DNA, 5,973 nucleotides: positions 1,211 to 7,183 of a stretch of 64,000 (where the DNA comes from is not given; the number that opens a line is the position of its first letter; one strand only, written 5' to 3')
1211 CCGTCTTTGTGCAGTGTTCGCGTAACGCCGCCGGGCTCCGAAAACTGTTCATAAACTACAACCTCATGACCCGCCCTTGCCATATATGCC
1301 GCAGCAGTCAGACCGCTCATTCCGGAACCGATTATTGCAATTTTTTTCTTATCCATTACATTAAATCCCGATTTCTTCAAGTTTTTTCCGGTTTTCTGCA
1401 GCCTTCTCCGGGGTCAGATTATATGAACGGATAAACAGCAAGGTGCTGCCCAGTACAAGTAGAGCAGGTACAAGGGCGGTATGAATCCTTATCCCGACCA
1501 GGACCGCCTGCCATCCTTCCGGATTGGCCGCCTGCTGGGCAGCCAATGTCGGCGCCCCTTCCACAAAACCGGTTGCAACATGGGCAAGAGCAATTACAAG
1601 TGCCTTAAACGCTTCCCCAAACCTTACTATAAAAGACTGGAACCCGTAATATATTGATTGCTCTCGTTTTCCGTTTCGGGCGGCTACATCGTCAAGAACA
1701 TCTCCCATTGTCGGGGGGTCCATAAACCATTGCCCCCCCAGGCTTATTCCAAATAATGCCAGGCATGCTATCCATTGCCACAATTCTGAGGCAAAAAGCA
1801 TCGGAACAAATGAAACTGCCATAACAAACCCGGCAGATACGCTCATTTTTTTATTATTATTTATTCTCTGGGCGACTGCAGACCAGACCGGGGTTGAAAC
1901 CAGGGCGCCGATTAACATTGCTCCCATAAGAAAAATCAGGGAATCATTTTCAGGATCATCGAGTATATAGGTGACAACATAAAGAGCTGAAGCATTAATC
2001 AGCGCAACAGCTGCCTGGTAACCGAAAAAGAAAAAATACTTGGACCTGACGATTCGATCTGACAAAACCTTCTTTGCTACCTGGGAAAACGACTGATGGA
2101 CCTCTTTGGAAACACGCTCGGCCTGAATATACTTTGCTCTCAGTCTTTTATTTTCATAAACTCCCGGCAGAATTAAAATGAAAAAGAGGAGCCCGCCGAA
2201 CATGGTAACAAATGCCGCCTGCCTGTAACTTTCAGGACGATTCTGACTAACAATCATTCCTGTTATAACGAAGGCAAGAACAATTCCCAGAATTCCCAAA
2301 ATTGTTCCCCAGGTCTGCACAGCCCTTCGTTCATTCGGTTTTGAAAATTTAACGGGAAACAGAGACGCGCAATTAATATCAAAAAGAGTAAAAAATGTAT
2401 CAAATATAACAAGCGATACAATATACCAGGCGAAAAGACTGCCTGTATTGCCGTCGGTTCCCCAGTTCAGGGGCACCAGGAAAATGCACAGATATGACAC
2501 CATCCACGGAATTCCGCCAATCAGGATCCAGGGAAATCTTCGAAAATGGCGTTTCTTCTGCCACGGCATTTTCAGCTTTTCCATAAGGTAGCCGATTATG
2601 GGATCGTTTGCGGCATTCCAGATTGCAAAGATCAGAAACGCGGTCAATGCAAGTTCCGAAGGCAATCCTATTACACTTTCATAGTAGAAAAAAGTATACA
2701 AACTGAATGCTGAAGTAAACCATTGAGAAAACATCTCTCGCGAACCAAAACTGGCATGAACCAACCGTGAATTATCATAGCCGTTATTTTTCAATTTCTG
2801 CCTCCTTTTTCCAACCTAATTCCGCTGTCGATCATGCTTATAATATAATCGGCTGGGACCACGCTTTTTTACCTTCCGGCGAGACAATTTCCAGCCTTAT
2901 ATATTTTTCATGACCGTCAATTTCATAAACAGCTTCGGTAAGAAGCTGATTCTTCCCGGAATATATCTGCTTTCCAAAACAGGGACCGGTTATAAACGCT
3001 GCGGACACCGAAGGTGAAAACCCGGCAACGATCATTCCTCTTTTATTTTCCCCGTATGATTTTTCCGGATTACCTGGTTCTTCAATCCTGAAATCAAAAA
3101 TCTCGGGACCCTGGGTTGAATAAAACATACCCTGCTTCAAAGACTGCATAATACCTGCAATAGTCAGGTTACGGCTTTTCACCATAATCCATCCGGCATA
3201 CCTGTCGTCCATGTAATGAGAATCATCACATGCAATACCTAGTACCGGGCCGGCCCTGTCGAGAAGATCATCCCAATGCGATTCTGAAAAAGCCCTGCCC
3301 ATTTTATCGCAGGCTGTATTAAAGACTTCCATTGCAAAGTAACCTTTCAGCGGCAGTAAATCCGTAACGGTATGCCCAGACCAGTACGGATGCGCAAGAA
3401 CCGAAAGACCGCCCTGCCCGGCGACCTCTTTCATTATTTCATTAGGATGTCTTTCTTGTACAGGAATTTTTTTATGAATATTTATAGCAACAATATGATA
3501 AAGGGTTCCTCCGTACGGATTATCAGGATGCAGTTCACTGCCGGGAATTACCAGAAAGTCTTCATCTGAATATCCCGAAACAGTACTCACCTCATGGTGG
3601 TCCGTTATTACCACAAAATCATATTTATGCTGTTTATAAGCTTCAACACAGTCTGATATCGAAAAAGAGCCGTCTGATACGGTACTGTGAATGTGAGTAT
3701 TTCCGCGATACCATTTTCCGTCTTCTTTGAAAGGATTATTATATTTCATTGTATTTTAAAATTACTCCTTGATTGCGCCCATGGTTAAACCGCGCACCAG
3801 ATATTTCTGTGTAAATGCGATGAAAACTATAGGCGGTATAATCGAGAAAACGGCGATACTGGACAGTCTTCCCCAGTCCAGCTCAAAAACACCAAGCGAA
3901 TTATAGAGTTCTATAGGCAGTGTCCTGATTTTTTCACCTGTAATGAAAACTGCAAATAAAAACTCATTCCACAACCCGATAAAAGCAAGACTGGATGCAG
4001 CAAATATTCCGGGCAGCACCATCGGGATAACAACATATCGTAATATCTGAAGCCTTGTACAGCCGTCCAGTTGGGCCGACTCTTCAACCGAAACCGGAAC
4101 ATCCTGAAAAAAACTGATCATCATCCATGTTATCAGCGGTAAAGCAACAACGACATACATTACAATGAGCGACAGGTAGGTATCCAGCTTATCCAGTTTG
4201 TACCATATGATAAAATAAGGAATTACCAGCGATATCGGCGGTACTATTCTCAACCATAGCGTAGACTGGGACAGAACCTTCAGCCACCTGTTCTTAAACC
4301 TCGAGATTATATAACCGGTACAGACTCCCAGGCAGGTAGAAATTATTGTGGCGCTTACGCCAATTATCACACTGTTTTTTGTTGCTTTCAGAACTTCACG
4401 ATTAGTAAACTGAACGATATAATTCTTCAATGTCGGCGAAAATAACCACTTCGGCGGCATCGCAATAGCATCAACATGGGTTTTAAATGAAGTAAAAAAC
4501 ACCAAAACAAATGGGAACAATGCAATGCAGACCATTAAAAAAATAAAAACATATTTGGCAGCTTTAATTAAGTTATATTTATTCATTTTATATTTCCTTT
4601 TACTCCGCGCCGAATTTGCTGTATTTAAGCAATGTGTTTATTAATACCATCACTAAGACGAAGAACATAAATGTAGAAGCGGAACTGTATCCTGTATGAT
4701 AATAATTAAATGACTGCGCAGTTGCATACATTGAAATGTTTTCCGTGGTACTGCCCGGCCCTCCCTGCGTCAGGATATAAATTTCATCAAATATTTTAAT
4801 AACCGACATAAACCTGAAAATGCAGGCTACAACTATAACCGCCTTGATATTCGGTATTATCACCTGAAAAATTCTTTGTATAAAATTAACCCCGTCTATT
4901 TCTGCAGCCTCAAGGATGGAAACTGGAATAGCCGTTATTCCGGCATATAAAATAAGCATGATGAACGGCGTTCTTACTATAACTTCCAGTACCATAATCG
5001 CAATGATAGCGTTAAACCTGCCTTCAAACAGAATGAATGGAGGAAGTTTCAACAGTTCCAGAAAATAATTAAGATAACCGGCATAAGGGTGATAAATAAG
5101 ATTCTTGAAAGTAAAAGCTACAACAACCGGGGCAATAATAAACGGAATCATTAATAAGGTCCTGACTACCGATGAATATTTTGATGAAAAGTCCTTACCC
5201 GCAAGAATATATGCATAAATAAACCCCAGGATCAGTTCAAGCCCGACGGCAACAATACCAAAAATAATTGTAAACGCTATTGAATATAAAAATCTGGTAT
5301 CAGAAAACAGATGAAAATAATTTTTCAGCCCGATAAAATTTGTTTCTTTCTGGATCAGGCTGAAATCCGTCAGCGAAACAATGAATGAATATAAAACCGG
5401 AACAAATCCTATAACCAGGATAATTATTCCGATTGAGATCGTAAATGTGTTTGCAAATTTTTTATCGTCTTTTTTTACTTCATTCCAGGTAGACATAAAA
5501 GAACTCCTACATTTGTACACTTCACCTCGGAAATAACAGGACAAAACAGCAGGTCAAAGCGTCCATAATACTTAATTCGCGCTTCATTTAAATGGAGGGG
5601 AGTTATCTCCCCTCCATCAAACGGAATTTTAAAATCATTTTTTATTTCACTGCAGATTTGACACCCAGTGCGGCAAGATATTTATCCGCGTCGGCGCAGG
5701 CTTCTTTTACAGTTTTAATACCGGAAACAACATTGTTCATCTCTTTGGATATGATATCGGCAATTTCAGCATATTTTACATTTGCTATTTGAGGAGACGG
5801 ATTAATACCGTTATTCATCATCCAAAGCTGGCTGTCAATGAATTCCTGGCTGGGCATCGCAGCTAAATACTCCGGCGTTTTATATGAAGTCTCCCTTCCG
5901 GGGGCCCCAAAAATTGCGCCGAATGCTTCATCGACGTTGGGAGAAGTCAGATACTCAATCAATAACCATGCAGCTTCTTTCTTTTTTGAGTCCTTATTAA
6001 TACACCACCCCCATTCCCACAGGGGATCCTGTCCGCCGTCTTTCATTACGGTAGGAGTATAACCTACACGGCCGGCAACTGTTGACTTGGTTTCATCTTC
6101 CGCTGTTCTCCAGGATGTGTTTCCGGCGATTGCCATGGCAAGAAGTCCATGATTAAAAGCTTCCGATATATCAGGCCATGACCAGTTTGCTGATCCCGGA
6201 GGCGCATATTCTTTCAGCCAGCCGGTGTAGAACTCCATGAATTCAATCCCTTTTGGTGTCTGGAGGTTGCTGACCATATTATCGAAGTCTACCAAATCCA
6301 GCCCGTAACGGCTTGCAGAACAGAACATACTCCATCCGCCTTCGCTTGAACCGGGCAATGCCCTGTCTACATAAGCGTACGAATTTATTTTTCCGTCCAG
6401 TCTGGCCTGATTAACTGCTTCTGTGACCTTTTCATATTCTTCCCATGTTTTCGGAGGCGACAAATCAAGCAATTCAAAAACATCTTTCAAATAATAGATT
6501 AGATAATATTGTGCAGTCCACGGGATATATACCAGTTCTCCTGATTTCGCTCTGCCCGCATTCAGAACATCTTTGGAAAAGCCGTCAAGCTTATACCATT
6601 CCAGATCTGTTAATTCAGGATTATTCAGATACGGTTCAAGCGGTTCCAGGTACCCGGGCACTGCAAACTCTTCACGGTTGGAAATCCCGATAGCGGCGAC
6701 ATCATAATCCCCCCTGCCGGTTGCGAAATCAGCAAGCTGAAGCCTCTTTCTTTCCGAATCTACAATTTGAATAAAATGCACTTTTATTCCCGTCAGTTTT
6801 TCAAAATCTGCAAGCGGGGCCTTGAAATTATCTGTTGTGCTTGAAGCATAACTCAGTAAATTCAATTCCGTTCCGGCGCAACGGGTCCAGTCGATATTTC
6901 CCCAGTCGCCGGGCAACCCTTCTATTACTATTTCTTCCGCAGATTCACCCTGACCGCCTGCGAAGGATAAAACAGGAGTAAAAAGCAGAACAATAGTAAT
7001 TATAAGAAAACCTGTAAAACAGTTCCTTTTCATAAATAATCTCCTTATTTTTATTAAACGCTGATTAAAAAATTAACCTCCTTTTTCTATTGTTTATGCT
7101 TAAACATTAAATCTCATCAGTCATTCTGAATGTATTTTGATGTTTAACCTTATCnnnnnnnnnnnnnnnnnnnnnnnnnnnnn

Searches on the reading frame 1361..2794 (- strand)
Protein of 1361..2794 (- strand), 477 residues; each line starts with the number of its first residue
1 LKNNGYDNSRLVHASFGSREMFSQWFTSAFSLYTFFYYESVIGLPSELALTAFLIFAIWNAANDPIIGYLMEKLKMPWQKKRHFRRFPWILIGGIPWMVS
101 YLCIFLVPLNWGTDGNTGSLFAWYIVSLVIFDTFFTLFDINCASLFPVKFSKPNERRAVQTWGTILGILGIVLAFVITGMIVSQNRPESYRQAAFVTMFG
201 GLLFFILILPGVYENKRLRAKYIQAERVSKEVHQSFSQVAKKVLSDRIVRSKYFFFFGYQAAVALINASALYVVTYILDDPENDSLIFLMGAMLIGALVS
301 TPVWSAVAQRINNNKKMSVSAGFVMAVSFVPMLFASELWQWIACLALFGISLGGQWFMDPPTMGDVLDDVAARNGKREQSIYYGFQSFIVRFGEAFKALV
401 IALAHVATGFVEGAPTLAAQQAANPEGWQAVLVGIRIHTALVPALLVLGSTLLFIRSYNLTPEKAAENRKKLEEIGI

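Call 6: search_protein_families(library=pfam, proteins=[window:1361-2794:-])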
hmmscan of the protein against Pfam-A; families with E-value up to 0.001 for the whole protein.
window:1361-2794:- (477 aa): 2 families
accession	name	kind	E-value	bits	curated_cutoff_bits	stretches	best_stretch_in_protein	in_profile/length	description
PF13347.12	MFS_2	-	3.4e-57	194.3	27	1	16-461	2-426/427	MFS/sugar transport protein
PF07690.21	MFS_1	-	1.9e-15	57.1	33.4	1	84-393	59-342/347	Major Facilitator Superfamily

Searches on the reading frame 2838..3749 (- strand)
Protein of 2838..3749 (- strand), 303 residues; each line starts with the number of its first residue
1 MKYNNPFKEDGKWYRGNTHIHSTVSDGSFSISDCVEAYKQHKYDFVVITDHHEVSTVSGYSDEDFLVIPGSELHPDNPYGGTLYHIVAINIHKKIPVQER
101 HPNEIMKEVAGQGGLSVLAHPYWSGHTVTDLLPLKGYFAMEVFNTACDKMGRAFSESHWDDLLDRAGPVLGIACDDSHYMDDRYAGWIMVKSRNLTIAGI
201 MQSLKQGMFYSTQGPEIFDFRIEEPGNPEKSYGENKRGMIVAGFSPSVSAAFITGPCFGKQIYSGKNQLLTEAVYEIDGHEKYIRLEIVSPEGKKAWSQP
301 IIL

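Call 6: search_protein_families(library=pfam, proteins=[window:2838-3749:-])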
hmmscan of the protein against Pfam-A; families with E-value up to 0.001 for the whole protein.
window:2838-3749:- (303 aa): 1 family
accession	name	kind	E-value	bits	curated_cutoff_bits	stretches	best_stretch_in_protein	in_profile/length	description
PF02811.25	PHP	-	5.7e-05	23.9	26.4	1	18-60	2-41/164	PHP domain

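Call 37: search_protein_families(library=ncbifam, proteins=[window:2838-3749:-], max_evalue=0.00001)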
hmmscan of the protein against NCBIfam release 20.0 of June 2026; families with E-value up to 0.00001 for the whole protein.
window:2838-3749:- (303 aa): 2 families
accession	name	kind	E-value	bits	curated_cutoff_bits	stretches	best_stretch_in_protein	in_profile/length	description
NF038032.1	CehA_McbA_metalo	domain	5.1e-27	95.1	80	1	12-302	1-313/315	CehA/McbA family metallohydrolase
NF006375.0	PRK08609.1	equivalog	3.1e-09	36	426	1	15-57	336-378/571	DNA polymerase/3'-5' exonuclease PolX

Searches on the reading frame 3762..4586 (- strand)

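Call 6: search_protein_families(library=pfam, proteins=[window:3762-4586:-])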
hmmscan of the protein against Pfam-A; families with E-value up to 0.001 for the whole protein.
window:3762-4586:- (274 aa): 1 family
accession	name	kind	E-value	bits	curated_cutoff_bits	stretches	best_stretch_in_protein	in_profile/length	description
PF00528.27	BPD_transp_1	-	2.3e-19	70.3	26.4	1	87-267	1-182/184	Binding-protein-dependent transport system inner membrane component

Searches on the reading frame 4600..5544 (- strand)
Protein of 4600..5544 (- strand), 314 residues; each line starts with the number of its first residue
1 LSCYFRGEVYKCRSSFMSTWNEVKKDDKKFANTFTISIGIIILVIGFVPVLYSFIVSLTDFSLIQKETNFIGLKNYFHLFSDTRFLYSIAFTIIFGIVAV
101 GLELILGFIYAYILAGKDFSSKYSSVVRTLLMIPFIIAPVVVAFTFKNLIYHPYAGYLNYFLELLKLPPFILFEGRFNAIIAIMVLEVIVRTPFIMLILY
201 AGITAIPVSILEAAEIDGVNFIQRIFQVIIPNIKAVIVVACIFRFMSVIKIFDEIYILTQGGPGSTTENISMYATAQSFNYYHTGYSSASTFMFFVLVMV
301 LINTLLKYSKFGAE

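Call 6: search_protein_families(library=pfam, proteins=[window:4600-5544:-])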
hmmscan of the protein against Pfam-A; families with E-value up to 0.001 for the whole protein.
window:4600-5544:- (314 aa): 1 family
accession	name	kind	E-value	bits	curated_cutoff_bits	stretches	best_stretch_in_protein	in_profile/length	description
PF00528.27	BPD_transp_1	-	9.2e-12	45.5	26.4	1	105-306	3-171/184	Binding-protein-dependent transport system inner membrane component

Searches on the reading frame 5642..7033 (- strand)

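Call 6: search_protein_families(library=pfam, proteins=[window:5642-7033:-])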
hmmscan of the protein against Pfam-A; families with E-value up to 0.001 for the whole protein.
window:5642-7033:- (463 aa): 2 families
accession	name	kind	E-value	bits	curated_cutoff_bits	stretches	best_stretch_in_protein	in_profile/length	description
PF01547.30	SBP_bac_1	-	7.8e-35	121.8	26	1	63-365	1-303/307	Bacterial extracellular solute-binding protein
PF13416.11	SBP_bac_8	-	1.6e-26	94.2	27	1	75-389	4-271/279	Bacterial extracellular solute-binding protein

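Call 37: search_protein_families(library=ncbifam, proteins=[window:5642-7033:-], max_evalue=0.00001)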
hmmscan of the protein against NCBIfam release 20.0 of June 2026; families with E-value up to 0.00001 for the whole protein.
window:5642-7033:- (463 aa): 0 families
